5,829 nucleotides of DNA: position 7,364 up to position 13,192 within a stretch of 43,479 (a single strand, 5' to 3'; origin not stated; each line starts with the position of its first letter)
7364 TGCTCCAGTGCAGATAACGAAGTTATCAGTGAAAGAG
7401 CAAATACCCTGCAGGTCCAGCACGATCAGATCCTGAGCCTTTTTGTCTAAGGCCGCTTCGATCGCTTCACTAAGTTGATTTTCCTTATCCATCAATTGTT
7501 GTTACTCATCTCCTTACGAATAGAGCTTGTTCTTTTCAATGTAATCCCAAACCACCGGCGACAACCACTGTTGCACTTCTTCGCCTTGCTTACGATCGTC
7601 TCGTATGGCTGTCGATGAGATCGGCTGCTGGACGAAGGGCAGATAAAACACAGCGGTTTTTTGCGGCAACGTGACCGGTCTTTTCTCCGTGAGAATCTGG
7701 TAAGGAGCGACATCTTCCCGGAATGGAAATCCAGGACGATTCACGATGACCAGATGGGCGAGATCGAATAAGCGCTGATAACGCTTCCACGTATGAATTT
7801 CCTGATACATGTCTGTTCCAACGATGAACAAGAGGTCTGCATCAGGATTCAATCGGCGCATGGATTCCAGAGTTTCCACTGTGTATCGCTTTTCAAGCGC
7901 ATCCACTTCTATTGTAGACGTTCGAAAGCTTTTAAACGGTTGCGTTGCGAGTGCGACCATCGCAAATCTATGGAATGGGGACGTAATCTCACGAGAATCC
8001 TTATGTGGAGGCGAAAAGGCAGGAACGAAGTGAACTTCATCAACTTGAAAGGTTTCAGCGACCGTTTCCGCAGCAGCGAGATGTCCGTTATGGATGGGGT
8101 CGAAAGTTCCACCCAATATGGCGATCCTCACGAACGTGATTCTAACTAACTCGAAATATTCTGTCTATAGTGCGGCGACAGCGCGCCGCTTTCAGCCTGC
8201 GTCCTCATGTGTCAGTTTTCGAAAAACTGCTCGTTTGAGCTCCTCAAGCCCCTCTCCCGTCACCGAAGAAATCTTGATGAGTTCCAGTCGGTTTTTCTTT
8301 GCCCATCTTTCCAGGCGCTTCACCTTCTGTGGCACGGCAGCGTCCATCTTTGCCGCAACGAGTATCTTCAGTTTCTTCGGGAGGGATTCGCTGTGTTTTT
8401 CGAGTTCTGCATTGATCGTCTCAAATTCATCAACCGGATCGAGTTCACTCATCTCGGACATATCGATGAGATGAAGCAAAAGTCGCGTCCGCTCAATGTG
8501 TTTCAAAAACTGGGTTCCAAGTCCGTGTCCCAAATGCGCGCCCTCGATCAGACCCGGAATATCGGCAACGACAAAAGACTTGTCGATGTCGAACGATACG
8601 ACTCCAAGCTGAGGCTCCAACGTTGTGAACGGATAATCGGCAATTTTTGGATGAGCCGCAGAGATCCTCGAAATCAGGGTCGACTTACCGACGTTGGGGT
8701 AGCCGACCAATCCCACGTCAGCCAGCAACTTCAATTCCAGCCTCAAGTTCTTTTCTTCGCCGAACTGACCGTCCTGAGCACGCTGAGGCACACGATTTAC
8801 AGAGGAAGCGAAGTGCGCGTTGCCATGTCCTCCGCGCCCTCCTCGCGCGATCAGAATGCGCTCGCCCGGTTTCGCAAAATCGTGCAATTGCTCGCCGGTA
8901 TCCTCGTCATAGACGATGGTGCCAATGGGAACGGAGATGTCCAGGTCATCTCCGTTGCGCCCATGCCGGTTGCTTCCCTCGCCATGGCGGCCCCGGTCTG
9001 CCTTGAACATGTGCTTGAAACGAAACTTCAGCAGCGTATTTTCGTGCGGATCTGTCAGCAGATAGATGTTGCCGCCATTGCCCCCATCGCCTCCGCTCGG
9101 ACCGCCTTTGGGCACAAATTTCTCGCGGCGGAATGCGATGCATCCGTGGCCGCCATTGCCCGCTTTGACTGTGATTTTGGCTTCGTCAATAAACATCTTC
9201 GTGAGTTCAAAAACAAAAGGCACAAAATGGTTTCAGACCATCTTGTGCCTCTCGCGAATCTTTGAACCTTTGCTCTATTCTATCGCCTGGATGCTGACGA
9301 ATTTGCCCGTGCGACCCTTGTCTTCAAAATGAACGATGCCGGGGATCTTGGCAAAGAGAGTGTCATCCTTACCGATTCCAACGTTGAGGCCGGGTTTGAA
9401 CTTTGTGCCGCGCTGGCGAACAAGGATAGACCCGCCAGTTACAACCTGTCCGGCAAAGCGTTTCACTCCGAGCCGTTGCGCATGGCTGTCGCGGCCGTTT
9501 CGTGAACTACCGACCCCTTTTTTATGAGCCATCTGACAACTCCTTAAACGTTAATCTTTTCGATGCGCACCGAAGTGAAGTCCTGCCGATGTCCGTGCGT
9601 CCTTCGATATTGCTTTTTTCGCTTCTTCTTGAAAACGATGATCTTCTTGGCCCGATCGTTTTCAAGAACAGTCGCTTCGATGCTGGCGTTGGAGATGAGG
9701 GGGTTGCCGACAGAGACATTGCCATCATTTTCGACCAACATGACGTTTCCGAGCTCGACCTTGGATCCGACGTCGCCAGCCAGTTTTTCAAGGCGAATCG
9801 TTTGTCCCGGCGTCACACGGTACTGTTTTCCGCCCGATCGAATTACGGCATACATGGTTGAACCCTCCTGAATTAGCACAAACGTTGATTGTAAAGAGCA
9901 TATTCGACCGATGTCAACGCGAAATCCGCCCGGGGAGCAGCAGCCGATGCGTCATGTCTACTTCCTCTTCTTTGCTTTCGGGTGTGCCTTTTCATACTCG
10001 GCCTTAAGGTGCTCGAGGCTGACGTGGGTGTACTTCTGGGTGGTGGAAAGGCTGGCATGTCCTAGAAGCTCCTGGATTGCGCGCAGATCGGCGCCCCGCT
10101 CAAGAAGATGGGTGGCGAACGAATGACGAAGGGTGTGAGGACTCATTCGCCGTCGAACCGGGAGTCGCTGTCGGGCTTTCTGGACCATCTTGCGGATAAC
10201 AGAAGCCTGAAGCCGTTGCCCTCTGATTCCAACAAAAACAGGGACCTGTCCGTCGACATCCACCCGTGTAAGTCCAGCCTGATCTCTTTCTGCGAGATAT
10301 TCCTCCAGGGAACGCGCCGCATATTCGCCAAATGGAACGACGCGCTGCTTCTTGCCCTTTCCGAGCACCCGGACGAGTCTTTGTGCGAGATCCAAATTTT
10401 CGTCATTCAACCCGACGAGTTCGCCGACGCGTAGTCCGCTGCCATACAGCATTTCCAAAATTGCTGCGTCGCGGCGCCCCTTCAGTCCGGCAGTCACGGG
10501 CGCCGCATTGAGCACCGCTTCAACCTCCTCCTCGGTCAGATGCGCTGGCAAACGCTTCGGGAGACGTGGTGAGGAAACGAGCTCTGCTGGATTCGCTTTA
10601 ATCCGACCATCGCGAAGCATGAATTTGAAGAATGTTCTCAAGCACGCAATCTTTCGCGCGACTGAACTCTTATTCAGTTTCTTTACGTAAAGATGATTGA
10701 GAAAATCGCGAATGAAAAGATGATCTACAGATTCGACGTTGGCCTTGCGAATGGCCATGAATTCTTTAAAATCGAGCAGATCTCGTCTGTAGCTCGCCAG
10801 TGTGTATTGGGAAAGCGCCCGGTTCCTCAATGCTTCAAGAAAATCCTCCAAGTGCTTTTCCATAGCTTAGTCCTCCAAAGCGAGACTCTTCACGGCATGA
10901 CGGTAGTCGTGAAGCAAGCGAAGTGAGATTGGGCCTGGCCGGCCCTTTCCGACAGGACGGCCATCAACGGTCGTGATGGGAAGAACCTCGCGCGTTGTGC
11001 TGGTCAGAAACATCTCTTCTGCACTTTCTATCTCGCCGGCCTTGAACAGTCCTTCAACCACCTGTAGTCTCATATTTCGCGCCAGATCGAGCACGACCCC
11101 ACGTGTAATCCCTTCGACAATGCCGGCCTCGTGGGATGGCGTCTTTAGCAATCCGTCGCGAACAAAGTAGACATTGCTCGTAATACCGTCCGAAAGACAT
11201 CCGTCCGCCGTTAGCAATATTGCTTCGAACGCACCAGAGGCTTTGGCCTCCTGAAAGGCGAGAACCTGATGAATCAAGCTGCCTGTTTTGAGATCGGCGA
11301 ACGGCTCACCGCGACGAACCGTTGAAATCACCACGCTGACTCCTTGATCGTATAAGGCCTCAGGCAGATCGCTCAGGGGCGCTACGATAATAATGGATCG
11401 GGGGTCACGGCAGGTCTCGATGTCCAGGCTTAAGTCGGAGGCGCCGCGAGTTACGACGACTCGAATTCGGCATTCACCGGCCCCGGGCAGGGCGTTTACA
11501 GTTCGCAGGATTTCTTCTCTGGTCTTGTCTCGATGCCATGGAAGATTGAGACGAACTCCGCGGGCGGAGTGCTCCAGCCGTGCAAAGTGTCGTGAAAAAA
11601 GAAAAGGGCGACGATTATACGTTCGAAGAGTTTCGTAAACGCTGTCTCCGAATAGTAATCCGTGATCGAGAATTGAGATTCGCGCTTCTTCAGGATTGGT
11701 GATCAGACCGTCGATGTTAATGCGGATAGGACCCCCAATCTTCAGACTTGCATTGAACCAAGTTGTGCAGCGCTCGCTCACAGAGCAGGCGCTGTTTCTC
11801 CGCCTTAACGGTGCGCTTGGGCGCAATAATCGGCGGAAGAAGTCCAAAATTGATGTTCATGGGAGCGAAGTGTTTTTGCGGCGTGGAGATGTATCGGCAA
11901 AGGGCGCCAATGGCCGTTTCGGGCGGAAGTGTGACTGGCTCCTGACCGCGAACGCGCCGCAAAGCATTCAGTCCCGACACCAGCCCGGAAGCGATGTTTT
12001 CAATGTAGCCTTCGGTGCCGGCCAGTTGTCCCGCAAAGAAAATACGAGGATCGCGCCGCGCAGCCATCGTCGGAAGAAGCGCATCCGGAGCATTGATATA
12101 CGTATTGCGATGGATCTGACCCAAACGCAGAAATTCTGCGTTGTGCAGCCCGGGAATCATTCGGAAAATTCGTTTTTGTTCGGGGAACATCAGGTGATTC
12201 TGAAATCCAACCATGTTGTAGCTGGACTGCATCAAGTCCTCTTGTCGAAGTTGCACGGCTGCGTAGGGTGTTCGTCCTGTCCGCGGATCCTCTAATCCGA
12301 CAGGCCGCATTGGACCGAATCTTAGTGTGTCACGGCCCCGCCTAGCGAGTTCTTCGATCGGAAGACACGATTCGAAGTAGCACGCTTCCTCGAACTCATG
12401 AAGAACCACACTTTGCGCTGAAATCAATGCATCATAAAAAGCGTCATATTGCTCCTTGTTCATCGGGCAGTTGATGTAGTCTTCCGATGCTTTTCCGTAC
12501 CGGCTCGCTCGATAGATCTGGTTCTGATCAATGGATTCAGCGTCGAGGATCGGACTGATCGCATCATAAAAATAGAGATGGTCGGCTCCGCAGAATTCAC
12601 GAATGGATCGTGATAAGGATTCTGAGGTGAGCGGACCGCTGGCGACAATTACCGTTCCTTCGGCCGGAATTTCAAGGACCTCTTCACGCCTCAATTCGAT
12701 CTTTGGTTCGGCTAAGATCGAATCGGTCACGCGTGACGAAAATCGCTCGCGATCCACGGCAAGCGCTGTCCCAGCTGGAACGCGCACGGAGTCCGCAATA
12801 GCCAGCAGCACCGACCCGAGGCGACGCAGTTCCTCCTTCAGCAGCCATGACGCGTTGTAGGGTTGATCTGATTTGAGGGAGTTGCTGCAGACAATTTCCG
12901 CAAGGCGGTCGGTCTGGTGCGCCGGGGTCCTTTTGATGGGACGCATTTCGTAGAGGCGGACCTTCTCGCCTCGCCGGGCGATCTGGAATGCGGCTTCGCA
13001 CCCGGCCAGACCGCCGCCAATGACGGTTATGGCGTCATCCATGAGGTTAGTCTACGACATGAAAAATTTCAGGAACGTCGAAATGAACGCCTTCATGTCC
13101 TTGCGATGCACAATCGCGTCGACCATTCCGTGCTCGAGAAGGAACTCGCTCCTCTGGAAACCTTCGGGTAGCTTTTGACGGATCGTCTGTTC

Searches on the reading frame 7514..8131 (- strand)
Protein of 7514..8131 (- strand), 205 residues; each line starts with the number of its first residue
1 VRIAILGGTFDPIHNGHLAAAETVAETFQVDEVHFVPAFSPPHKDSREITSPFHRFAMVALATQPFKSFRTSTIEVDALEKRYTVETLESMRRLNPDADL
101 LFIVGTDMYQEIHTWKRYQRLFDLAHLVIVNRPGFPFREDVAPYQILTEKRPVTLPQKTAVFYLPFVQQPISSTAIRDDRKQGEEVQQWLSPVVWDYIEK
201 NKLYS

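Call 70: search_protein_families(library=pfam, proteins=[window:7514-8131:-], max_evalue=0.01)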
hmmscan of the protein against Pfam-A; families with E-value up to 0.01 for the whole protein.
window:7514-8131:- (205 aa): 1 family
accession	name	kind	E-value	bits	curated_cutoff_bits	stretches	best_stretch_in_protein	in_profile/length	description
PF01467.32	CTP_transf_like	-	9.2e-26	91.1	21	1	5-178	1-132/133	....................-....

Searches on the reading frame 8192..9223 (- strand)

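Call 70: search_protein_families(library=pfam, proteins=[window:8192-9223:-], max_evalue=0.01)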
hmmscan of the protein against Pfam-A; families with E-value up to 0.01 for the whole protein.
window:8192-9223:- (343 aa): 6 families
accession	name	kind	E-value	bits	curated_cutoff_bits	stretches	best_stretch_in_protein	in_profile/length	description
PF01018.28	GTP1_OBG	-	1.3e-61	207.2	27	1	12-166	1-155/155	GTP1/OBG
PF01926.29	MMR_HSR1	-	1.2e-25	90.3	21.9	1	169-280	1-102/113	50S ribosome-binding GTPase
PF02421.24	FeoB_N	-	4.1e-10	39.8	27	1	170-240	3-74/156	Ferrous iron transport protein B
PF03308.22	MeaB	-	0.0016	17.9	23.1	0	170-189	36-55/273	Methylmalonyl Co-A mutase-associated GTPase MeaB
PF16897.10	MMR_HSR1_Xtn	-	0.0051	17.2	35.2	1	287-337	59-104/106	C-terminal region of MMR_HSR1 domain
PF03193.22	RsgA_GTPase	-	0.0097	16.2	30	0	287-336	57-107/174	RsgA GTPase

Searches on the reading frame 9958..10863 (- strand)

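Call 6: search_protein_families(library=pfam, proteins=[window:9958-10863:-])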
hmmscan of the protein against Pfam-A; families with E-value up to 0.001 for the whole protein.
window:9958-10863:- (301 aa): 4 families
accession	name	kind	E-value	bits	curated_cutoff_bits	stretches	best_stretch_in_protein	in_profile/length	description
PF00589.27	Phage_integrase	-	4.6e-44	150.7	27.1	1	109-283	3-170/172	Phage integrase family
PF02899.23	Phage_int_SAM_1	-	1.1e-18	67.7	22.3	1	5-85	1-82/83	Phage integrase, N-terminal SAM-like domain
PF13102.12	Phage_int_SAM_5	-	4.8e-08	33.7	22.3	1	13-92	14-92/98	Phage integrase SAM-like domain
PF13495.12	Phage_int_SAM_4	-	2.6e-07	31.4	27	1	5-84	2-80/85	Phage integrase, N-terminal SAM-like domain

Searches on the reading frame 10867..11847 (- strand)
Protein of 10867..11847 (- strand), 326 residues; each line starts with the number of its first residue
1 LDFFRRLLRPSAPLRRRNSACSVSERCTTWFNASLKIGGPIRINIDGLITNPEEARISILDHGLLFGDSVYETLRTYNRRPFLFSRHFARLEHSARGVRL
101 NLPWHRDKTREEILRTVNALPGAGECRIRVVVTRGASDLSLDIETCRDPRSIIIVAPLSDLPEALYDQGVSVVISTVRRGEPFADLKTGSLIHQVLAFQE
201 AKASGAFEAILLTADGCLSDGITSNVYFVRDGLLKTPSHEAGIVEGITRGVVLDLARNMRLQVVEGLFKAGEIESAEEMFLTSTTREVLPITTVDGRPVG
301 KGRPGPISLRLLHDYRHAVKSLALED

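Call 5: search_protein_families(library=pfam, proteins=[window:10867-11847:-])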
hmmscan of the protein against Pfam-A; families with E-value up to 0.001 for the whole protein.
window:10867-11847:- (326 aa): 1 family
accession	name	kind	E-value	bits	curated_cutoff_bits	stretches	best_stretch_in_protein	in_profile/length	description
PF01063.24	Aminotran_4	-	7.1e-50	170.4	28.5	1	70-293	2-222/223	Amino-transferase class IV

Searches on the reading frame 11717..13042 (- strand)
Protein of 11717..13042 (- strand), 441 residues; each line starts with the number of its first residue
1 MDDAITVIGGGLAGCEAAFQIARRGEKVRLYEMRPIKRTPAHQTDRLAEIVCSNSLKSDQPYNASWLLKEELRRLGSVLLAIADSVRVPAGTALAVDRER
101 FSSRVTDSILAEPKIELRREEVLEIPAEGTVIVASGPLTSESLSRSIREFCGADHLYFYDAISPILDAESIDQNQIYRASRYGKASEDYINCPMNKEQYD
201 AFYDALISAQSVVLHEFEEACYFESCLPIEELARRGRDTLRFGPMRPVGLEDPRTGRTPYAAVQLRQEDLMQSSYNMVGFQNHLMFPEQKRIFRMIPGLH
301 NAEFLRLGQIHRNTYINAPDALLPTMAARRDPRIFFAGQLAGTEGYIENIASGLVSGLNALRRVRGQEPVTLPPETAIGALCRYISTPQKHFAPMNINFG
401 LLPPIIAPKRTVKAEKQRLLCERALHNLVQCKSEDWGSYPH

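Call 5: search_protein_families(library=pfam, proteins=[window:11717-13042:-])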
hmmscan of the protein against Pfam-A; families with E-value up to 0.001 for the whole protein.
window:11717-13042:- (441 aa): 6 families
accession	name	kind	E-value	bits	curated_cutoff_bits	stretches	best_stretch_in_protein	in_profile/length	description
PF01134.28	GIDA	-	6.2e-95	319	22.1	1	5-368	2-391/391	Glucose inhibited division protein A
PF01266.30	DAO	-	1.3e-05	25.4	27.9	1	5-80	2-58/353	FAD dependent oxidoreductase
PF00890.30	FAD_binding_2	-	7.4e-05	22.5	20.4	1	7-33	4-30/414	FAD binding domain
PF13450.12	NAD_binding_8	-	8.3e-05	23.2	21.9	1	7-35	1-29/68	NAD(P)-binding Rossmann-like domain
PF07992.20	Pyr_redox_2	-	0.0002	21.3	26.1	1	5-36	3-31/291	Pyridine nucleotide-disulphide oxidoreductase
PF12831.13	FAD_oxidored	-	0.00029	20.7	27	1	5-34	2-31/416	FAD dependent oxidoreductase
